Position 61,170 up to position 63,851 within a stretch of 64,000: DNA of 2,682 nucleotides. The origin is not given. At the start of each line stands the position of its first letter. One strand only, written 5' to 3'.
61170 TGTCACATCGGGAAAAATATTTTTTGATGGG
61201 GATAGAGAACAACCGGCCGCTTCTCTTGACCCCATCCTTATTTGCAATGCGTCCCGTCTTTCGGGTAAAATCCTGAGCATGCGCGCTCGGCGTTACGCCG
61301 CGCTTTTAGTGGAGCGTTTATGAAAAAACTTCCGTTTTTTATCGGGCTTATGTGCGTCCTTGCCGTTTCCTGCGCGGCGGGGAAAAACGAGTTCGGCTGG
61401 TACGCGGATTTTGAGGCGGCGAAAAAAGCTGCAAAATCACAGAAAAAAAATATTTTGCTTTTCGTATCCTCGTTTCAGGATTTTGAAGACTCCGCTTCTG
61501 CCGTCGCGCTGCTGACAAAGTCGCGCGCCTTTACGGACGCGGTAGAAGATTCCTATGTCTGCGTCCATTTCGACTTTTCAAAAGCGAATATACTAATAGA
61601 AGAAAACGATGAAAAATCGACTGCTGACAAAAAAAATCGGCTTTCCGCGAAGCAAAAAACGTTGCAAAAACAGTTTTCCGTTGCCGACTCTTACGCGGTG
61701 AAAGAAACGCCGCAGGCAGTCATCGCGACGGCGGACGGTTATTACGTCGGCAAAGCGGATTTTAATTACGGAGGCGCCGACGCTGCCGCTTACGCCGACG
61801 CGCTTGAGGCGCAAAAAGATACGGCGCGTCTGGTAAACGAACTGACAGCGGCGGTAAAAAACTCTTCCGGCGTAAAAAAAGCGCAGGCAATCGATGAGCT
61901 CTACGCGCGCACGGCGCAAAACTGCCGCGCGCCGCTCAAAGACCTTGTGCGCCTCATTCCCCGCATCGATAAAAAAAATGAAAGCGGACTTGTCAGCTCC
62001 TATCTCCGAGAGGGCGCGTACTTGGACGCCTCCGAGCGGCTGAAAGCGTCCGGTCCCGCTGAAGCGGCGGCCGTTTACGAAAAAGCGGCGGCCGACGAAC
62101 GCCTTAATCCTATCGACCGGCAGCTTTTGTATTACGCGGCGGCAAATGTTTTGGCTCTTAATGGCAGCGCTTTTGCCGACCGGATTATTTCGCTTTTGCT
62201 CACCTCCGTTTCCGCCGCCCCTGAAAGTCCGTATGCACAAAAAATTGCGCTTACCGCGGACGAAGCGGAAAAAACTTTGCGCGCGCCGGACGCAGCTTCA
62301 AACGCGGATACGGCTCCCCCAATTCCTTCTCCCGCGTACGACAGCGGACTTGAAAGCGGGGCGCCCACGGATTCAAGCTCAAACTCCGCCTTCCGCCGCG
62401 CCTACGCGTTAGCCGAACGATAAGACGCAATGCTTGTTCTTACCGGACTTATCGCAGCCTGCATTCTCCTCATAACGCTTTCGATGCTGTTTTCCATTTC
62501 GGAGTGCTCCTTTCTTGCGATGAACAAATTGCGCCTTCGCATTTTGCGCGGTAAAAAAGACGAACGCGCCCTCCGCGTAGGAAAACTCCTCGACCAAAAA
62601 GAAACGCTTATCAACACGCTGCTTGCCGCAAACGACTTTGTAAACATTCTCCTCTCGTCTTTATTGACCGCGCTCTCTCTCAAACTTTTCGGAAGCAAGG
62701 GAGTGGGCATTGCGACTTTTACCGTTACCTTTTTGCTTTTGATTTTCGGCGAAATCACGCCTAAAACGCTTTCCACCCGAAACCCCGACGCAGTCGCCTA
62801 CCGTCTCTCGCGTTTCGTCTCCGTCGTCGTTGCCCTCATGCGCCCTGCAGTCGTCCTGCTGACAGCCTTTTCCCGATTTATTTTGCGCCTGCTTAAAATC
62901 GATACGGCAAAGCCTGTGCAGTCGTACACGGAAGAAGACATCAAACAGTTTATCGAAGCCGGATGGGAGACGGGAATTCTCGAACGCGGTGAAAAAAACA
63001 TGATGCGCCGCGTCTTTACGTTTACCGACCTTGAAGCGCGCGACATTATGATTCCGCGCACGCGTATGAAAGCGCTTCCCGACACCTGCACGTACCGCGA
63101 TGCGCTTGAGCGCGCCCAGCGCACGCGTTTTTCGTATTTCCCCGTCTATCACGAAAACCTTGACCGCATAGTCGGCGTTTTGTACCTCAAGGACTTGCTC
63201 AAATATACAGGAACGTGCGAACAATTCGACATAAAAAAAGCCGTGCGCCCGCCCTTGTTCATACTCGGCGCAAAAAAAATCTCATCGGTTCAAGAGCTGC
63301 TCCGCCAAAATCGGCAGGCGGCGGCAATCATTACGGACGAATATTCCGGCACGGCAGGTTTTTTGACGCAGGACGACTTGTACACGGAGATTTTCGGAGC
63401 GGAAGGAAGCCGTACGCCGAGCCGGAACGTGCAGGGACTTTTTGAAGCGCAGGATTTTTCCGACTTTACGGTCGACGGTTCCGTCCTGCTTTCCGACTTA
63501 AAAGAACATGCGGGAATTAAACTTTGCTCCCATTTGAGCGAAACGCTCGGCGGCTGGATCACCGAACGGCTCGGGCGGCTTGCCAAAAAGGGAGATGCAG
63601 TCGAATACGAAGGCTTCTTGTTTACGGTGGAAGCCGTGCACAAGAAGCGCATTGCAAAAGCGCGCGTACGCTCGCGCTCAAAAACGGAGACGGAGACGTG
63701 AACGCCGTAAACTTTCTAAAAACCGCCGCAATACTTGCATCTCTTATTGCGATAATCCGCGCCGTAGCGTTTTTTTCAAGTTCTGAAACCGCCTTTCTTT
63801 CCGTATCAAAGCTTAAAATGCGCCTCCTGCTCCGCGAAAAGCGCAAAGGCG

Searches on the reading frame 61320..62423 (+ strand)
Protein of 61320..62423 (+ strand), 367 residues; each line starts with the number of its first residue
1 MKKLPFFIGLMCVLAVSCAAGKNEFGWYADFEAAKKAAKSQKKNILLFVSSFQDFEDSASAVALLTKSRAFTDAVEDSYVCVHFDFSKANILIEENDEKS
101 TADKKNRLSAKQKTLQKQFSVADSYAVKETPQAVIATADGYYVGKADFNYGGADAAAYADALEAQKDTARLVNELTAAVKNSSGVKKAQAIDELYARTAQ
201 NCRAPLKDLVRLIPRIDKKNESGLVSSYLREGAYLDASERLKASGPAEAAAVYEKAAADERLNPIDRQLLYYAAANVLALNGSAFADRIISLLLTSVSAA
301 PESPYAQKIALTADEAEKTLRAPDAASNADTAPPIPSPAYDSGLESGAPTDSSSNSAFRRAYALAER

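Call 54: search_protein_families(library=pfam, proteins=[window:61320-62423:+], max_evalue=0.001)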
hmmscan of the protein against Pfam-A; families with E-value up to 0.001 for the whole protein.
window:61320-62423:+ (367 aa): 1 family
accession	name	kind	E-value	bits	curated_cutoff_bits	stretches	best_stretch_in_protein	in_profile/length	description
PF13899.12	Thioredoxin_7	-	0.00029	21.4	27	1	27-97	2-64/83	Thioredoxin-like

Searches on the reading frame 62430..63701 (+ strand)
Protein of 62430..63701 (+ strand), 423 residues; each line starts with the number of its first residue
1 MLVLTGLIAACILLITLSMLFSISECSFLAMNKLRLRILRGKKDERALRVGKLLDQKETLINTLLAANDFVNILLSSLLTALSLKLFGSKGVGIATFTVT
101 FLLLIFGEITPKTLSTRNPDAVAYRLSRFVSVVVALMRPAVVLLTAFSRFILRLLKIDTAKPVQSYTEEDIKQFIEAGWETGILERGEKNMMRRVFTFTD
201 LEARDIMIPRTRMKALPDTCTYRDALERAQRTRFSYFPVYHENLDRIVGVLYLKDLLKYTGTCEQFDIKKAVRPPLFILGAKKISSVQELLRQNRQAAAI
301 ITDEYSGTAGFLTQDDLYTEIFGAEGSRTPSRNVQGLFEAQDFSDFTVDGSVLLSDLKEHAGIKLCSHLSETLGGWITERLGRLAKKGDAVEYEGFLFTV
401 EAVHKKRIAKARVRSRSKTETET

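Call 54: search_protein_families(library=pfam, proteins=[window:62430-63701:+], max_evalue=0.001)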
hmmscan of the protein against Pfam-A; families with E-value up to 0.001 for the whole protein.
window:62430-63701:+ (423 aa): 3 families
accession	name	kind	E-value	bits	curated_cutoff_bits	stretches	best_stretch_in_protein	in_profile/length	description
PF01595.25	CNNM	-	1.6e-45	155.4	28.4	1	11-187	3-180/181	Cyclin M transmembrane N-terminal domain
PF03471.22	CorC_HlyC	-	1.7e-19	70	27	1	340-415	2-79/81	Transporter associated domain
PF00571.33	CBS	-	3.7e-09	37.2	24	1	204-259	2-54/57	CBS domain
